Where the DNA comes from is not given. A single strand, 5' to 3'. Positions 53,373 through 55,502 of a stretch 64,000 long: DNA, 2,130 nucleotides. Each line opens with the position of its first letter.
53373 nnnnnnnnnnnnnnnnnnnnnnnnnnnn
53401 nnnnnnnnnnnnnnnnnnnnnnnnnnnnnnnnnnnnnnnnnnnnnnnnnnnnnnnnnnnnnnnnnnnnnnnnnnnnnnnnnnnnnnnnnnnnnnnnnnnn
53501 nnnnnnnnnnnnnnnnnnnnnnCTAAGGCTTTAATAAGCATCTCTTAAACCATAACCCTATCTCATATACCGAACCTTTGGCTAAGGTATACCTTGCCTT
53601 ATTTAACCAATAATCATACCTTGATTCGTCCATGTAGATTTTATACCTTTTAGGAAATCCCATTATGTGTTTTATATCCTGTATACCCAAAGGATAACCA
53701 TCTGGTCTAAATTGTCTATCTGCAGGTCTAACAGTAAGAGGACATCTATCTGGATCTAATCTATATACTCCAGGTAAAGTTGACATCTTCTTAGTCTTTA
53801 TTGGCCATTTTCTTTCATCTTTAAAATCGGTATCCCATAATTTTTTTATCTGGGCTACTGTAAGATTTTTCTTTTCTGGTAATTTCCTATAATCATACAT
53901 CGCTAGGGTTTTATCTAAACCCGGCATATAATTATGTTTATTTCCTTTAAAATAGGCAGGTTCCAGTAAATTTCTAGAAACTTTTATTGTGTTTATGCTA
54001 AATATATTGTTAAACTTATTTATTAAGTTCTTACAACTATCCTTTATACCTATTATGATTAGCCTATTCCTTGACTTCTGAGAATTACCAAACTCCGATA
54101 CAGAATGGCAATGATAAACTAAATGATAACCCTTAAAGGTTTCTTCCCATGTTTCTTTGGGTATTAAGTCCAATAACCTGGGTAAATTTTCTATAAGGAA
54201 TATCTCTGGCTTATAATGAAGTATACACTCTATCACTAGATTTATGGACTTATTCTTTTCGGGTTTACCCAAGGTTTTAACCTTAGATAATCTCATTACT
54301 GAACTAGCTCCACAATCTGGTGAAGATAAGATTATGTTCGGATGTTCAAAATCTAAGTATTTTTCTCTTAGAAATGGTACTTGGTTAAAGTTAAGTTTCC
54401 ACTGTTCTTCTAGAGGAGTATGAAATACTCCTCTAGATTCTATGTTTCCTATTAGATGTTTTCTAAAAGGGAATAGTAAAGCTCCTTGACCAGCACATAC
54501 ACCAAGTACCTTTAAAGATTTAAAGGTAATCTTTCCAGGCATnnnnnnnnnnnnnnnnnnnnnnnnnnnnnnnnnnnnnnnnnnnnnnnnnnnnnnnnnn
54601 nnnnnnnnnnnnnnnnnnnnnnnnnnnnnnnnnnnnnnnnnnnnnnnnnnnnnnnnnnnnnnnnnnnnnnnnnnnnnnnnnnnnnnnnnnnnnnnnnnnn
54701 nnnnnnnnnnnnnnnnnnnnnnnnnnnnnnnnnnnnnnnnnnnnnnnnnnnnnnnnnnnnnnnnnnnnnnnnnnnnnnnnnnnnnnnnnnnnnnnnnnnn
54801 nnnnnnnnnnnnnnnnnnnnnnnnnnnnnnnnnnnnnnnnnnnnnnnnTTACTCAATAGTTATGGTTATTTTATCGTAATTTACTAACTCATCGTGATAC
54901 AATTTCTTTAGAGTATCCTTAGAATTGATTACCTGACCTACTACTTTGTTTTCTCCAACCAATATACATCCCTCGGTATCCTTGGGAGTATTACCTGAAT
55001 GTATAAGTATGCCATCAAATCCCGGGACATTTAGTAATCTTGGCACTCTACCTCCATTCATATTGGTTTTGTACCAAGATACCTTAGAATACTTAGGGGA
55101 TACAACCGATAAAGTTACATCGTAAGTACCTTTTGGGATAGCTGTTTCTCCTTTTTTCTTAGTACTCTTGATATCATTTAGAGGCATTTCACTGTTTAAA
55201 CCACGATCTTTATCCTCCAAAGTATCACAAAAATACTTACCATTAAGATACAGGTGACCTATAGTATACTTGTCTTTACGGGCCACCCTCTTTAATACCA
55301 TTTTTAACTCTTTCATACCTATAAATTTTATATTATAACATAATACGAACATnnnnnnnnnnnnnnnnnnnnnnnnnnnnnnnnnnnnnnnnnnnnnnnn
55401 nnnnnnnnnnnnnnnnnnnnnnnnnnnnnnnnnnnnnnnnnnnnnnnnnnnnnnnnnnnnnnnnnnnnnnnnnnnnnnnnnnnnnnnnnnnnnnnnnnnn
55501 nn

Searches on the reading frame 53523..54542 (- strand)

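Call 59: search_protein_families(library=pfam, proteins=[window:53523-54542:-], max_evalue=0.01)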
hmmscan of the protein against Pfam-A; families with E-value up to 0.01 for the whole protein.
window:53523-54542:- (339 aa): 1 family
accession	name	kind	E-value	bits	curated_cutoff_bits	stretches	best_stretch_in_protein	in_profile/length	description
PF00145.23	DNA_methylase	-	1.6e-11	44.6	22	1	48-307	42-300/324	C-5 cytosine-specific DNA methylase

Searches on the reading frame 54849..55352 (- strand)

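Call 59: search_protein_families(library=pfam, proteins=[window:54849-55352:-], max_evalue=0.01)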
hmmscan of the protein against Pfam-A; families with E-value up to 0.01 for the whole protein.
window:54849-55352:- (167 aa): 3 families
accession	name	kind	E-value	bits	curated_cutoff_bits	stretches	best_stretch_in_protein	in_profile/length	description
PF18925.5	DUF5675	-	8.6e-30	103.4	26.7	1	20-153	2-110/114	Family of unknown function (DUF5675)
PF10908.13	Tlde1_dom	-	0.00047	21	30.1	1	58-142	13-106/120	Tlde1 domain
PF03734.19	YkuD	-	0.0034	18.4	23.4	1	65-135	34-128/146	L,D-transpeptidase catalytic domain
